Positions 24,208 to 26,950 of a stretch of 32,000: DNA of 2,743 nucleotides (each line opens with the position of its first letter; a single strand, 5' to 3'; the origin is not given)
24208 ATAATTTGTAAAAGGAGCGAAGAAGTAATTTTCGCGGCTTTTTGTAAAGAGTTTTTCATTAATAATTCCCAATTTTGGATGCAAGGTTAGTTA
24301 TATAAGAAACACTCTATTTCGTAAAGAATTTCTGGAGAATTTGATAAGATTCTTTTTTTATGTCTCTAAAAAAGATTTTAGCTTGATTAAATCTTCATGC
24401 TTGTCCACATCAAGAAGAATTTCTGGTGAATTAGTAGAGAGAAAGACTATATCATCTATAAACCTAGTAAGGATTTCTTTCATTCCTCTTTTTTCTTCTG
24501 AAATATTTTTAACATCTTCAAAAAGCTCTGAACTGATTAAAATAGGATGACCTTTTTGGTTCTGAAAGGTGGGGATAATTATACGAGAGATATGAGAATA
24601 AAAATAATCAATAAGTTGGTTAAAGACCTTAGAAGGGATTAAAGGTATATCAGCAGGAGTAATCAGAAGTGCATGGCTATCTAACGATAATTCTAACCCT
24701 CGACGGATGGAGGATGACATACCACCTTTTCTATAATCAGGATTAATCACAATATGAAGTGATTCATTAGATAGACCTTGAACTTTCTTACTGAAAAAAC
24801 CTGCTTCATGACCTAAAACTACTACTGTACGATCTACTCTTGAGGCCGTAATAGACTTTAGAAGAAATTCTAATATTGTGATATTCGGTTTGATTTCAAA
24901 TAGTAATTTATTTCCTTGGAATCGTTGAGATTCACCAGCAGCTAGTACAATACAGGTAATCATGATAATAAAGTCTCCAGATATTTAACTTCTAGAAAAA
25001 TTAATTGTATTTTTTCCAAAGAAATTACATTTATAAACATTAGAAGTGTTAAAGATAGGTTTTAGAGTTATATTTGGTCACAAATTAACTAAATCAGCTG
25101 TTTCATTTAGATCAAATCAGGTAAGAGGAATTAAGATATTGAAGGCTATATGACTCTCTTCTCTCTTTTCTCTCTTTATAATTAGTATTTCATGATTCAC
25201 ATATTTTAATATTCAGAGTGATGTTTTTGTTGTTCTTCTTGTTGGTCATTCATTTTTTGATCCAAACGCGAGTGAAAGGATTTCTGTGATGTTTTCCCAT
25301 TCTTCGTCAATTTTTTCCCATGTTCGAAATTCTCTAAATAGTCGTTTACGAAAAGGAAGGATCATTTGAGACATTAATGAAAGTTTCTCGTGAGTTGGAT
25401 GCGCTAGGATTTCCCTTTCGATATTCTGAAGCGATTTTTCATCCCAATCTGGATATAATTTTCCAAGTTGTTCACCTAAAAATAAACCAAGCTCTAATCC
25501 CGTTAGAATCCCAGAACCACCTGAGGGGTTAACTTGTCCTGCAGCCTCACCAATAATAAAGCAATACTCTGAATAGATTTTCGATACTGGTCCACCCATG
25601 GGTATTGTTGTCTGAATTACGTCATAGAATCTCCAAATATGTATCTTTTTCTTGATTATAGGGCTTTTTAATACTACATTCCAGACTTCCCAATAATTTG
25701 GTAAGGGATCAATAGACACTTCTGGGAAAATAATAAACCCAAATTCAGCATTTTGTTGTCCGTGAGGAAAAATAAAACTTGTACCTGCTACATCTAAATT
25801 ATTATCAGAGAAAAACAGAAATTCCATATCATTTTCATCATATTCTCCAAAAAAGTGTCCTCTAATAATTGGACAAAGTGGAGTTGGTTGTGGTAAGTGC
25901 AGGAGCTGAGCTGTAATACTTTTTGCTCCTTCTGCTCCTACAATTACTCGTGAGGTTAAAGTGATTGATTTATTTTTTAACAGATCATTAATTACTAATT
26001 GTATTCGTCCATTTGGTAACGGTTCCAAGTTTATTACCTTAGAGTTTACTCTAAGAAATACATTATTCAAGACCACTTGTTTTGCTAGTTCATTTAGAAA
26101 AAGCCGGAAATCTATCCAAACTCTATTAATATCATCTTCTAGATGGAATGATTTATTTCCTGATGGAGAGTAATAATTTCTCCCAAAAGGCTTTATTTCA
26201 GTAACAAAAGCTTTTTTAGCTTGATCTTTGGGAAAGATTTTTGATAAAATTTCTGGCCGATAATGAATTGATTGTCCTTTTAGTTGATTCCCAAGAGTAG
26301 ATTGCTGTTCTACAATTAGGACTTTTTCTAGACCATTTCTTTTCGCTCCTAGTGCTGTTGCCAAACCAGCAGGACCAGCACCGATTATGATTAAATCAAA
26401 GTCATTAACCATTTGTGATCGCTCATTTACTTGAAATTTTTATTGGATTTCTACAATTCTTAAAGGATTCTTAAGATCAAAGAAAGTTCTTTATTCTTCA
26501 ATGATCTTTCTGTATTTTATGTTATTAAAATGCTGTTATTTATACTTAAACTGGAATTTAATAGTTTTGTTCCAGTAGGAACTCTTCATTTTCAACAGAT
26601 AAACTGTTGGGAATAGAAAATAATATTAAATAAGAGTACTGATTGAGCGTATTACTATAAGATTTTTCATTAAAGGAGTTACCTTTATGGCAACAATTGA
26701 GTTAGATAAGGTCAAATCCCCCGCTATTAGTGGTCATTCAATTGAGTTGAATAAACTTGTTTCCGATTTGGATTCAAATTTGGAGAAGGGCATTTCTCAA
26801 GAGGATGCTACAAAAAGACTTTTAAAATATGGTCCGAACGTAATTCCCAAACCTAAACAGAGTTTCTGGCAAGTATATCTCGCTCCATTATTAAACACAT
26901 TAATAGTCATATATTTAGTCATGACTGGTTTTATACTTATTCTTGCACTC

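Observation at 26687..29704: P-type ATPase with intact catalytic core but a rewritten ion-binding site (PINIP in TM4, His in TM6)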

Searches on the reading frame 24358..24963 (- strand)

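Call 35: search_protein_families(library=pfam, proteins=[window:24358-24963:-], max_evalue=0.001)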
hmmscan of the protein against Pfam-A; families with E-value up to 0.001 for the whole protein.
window:24358-24963:- (201 aa): 1 family
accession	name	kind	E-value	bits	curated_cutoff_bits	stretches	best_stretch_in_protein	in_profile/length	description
PF12804.13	NTP_transf_3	-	3.6e-29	102.5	27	1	4-167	1-156/160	MobA-like NTP transferase domain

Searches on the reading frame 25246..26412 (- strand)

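Call 35: search_protein_families(library=pfam, proteins=[window:25246-26412:-], max_evalue=0.001)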
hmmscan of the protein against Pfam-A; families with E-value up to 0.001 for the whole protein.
window:25246-26412:- (388 aa): 10 families
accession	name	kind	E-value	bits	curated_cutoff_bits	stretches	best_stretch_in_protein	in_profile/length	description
PF01494.25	FAD_binding_3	-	3.9e-09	36.6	22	0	6-52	3-48/349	FAD binding domain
PF01266.30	DAO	-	3.9e-08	33.7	27.9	1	6-41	1-35/353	FAD dependent oxidoreductase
PF05834.18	Lycopene_cycl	-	1.2e-07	31.6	23.4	0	6-36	1-32/380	Lycopene cyclase protein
PF13738.12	Pyr_redox_3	-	1.3e-07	31.6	30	1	8-44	1-36/305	Pyridine nucleotide-disulphide oxidoreductase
PF07992.20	Pyr_redox_2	-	6.7e-07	29.4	26.1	1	5-166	1-112/291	Pyridine nucleotide-disulphide oxidoreductase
PF12831.13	FAD_oxidored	-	7e-07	29.3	27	1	6-46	1-40/416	FAD dependent oxidoreductase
PF00890.30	FAD_binding_2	-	1.5e-06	28.1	20.4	1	6-41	1-35/414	FAD binding domain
PF13450.12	NAD_binding_8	-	3.8e-05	24.3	21.9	1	9-42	1-33/68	NAD(P)-binding Rossmann-like domain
PF03486.20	HI0933_like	-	4.3e-05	23.5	50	1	6-45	2-40/244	HI0933-like protein Rossmann domain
PF01134.28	GIDA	-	0.00048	19.7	22.1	1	6-43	1-38/391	Glucose inhibited division protein A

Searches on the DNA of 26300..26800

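Call 60: search_rna_families(source=window, start=26300, end=26800, threshold=evalue, max_evalue=10)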
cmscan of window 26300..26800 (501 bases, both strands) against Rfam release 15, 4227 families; matches with E-value up to 10: 3.
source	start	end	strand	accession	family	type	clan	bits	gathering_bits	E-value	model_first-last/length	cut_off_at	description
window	26584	26658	+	RF04335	Plastid-rpl20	Cis-reg;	-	19.8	53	2.6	1-80/80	no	Plastid-rpl20 3UTR RNA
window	26381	26446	+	RF00268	snoZ7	Gene; snRNA; snoRNA; CD-box;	CL00057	18.4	43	1.3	1-78/78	no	Small nucleolar RNA snoZ7/snoR77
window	26472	26512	-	RF02427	SpF10_sRNA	Gene; sRNA;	-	16.1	60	3.7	1-57/57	no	Streptococcus sRNA SpF10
